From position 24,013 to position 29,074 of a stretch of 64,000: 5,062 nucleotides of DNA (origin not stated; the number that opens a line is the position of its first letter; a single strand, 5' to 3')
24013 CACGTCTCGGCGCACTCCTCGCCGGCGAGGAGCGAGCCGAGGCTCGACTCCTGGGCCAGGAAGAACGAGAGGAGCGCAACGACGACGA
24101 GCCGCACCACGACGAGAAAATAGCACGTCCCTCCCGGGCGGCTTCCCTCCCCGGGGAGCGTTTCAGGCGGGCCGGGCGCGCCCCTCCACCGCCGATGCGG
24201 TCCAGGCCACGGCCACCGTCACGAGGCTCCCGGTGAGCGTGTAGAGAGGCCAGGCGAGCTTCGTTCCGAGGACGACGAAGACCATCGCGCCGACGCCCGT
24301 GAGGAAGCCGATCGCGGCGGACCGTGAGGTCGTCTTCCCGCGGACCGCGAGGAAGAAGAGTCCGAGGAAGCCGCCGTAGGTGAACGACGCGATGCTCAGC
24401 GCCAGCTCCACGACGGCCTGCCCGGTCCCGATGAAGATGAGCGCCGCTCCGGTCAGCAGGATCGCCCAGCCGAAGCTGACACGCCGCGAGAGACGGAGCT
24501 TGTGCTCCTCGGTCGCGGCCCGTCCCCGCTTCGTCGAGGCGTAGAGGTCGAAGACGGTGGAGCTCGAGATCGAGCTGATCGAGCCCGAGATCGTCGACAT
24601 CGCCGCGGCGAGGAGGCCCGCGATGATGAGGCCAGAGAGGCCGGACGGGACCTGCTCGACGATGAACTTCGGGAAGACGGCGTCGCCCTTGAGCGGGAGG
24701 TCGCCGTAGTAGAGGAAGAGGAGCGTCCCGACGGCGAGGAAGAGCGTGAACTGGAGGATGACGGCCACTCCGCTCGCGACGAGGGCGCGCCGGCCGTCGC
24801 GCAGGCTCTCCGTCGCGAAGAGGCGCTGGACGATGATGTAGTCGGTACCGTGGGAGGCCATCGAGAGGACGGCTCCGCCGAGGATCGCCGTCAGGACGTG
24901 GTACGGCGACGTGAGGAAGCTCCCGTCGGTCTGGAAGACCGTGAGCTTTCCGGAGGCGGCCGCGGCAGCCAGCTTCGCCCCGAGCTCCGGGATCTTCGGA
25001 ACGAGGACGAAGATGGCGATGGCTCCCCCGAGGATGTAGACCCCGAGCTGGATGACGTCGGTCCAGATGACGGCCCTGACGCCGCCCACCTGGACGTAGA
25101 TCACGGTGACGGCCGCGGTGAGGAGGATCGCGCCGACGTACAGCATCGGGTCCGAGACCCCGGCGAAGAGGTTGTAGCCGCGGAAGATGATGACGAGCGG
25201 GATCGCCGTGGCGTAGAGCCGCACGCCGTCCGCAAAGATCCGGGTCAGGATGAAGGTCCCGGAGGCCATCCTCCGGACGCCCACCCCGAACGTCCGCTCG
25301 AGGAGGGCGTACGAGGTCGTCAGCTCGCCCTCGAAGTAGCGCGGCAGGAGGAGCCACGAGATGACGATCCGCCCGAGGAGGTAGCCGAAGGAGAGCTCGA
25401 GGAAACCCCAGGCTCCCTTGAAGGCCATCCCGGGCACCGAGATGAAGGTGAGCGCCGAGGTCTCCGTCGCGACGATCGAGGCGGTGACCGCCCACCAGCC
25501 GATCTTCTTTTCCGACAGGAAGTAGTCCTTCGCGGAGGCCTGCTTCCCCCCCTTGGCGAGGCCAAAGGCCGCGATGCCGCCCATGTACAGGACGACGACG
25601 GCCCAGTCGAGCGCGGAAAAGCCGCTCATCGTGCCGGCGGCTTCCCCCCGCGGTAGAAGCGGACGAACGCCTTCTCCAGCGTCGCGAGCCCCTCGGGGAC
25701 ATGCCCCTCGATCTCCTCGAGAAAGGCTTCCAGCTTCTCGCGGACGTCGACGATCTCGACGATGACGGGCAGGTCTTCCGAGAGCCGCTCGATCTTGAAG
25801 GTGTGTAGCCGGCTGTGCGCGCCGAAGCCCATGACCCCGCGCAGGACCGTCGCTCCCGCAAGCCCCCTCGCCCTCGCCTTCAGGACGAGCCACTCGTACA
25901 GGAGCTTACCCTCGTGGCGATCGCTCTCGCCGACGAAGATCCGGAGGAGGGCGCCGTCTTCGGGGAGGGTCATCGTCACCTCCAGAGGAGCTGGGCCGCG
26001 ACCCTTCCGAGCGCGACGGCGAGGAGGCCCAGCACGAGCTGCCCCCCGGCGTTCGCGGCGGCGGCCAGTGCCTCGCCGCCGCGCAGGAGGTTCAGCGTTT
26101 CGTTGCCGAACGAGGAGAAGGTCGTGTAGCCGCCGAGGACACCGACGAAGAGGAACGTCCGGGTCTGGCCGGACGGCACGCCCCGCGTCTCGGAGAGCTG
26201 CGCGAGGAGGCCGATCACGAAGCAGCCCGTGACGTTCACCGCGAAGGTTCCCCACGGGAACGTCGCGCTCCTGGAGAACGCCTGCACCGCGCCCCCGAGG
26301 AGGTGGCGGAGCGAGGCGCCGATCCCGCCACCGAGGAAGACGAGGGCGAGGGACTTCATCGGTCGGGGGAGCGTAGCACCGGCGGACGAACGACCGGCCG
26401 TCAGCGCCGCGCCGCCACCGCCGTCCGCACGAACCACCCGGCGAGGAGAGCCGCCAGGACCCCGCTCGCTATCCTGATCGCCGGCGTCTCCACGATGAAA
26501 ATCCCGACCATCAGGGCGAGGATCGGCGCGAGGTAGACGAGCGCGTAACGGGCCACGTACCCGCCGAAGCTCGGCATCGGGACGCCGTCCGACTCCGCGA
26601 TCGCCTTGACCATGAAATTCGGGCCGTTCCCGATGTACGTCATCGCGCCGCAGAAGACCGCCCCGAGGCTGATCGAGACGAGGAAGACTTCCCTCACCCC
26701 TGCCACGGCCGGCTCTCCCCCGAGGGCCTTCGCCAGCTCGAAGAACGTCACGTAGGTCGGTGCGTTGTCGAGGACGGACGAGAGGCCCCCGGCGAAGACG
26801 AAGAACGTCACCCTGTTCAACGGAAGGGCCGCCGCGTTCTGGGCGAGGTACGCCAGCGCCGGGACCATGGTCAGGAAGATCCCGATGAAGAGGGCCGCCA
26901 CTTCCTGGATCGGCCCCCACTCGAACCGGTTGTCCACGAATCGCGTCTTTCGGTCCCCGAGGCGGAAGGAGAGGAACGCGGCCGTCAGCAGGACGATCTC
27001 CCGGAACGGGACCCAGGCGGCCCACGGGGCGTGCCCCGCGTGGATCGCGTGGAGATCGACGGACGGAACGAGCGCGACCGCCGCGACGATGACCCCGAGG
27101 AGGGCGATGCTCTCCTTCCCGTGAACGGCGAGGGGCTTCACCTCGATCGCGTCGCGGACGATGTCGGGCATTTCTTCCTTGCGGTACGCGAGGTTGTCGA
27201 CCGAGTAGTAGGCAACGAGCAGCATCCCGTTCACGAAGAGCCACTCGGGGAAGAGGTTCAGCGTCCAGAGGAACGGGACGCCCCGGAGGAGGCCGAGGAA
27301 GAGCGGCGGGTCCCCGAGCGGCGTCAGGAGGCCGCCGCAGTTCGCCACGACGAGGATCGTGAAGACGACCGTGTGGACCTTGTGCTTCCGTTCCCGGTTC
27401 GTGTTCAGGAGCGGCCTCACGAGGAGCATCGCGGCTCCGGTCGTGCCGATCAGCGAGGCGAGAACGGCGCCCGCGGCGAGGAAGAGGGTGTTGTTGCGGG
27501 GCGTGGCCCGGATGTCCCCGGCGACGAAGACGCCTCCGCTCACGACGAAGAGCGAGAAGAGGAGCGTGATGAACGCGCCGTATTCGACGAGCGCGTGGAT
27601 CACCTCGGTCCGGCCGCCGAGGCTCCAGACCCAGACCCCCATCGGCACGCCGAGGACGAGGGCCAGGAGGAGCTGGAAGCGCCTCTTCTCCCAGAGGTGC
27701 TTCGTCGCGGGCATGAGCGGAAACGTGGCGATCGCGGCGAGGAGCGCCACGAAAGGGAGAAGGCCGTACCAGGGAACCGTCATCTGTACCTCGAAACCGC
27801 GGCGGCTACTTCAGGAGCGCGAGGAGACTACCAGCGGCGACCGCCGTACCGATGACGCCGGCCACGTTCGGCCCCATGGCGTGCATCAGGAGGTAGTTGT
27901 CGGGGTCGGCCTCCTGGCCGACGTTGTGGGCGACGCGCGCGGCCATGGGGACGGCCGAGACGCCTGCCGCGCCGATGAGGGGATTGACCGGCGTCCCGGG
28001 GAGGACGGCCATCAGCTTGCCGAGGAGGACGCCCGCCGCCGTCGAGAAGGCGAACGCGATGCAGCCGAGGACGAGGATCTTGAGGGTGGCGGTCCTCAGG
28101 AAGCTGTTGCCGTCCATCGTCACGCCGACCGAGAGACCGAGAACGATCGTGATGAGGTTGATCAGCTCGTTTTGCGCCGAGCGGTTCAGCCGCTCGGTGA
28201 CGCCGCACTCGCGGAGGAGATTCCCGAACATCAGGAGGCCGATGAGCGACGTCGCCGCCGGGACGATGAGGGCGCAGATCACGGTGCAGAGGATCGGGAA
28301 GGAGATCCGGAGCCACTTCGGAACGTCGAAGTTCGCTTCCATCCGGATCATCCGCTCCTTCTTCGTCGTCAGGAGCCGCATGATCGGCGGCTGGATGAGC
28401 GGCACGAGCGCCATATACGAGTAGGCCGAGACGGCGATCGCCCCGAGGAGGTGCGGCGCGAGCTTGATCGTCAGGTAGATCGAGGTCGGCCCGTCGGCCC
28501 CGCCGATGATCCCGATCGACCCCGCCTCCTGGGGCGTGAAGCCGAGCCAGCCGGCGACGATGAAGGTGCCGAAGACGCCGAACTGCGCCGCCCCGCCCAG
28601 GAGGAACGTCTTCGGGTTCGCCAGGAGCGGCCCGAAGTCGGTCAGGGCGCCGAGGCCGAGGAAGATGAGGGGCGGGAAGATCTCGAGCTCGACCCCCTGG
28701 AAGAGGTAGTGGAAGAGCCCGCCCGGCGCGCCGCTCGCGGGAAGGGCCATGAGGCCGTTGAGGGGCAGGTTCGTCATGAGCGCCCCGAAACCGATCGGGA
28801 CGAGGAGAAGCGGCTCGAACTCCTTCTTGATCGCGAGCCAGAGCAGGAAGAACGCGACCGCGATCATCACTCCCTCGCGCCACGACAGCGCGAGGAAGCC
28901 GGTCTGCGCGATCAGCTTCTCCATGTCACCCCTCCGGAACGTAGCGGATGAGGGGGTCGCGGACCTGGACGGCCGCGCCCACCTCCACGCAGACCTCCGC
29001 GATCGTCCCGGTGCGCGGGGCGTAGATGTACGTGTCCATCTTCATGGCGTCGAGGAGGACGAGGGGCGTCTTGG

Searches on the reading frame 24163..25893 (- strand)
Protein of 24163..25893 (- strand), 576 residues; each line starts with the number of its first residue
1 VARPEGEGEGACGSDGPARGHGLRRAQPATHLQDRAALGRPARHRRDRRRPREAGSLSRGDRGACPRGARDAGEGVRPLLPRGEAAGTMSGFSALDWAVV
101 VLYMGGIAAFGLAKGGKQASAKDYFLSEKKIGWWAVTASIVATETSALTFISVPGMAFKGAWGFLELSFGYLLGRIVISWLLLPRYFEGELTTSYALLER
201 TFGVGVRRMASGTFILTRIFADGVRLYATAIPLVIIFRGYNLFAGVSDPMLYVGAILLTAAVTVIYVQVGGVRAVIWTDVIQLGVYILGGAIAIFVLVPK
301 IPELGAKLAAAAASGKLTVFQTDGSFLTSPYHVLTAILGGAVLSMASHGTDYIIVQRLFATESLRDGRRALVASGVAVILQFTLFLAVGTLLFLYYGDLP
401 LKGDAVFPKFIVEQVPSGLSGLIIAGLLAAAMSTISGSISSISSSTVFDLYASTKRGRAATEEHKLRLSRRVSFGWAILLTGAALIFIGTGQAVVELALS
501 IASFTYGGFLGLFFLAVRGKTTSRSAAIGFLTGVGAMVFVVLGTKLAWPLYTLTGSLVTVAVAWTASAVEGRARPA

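Call 78: search_protein_families(library=pfam, proteins=[window:24163-25893:-], max_evalue=0.000001)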
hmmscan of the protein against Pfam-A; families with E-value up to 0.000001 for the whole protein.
window:24163-25893:- (576 aa): 1 family
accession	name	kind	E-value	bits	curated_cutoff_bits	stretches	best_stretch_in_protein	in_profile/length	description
PF00474.23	SSF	-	9.8e-28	97.6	22.8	1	124-533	1-406/406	Sodium:solute symporter family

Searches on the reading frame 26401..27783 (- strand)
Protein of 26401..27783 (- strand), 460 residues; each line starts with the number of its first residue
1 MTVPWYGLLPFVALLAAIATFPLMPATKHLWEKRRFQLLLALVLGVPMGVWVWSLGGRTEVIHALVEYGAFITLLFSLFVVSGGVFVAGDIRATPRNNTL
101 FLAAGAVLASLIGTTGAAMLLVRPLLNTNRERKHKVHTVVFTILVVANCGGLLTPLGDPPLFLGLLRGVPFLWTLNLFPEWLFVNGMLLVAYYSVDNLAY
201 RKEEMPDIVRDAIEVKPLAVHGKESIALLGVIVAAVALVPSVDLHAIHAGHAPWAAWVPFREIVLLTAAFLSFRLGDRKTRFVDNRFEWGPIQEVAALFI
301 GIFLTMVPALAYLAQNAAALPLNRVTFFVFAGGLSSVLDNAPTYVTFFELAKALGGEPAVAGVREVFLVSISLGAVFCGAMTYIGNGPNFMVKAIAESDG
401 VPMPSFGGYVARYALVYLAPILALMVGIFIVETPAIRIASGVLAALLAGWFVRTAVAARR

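Call 78: search_protein_families(library=pfam, proteins=[window:26401-27783:-], max_evalue=0.000001)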
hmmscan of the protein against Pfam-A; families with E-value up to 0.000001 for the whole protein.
window:26401-27783:- (460 aa): 2 families
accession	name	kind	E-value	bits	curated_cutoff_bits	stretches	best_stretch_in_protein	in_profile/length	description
PF16980.11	CitMHS_2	-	9.7e-135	450.1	25.7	1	3-429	4-447/448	Putative citrate transport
PF03600.22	CitMHS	-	1.6e-08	34.5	31.9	1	100-354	82-317/336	Citrate transporter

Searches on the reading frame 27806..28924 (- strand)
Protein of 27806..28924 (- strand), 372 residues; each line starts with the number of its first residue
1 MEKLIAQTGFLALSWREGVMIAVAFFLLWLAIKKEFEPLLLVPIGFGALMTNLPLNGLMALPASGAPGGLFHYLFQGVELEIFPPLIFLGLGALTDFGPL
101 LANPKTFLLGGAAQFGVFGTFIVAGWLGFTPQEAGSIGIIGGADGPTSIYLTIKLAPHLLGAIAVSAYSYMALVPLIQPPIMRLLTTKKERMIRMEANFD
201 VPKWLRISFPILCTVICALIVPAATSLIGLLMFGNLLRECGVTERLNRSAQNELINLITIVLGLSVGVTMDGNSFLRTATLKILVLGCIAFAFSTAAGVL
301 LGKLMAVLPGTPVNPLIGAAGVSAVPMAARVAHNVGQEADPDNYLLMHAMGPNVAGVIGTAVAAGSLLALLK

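Call 78: search_protein_families(library=pfam, proteins=[window:27806-28924:-], max_evalue=0.000001)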
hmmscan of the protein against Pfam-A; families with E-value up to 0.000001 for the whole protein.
window:27806-28924:- (372 aa): 1 family
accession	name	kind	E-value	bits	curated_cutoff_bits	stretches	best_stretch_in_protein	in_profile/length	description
PF03977.18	OAD_beta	-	9.2e-156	518.7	31.6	1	18-371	3-349/349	Na+-transporting oxaloacetate decarboxylase beta subunit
